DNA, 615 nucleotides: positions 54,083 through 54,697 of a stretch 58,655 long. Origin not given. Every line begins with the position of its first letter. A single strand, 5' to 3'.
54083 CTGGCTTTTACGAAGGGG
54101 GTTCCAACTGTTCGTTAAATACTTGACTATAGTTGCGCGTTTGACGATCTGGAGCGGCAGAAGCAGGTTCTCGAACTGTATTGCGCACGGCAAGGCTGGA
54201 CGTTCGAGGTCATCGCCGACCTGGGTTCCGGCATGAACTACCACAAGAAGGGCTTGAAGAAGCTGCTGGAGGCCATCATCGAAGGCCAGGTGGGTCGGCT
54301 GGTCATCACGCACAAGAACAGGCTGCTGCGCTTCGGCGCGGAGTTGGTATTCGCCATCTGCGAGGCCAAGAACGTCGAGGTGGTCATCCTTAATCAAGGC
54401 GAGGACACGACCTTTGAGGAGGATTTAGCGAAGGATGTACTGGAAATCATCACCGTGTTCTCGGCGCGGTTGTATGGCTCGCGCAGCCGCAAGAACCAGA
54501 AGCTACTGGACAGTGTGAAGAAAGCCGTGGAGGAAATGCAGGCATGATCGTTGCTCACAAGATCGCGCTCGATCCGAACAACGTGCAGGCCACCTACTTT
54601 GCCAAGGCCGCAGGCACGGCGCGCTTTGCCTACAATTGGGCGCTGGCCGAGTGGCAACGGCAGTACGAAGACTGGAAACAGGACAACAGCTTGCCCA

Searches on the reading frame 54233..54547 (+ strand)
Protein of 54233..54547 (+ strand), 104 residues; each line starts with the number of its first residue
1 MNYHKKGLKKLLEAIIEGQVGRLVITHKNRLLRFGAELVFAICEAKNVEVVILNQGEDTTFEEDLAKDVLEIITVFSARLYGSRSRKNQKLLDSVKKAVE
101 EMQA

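Call 21: search_protein_families(library=pfam, max_evalue=0.01, proteins=[window:54233-54547:+])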
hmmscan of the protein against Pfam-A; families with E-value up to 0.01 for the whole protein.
window:54233-54547:+ (104 aa): 1 family
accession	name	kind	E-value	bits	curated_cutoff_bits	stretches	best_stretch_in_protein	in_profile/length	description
PF00239.26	Resolvase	-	4e-08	33.9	23.3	1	5-89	49-136/145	Resolvase, N terminal domain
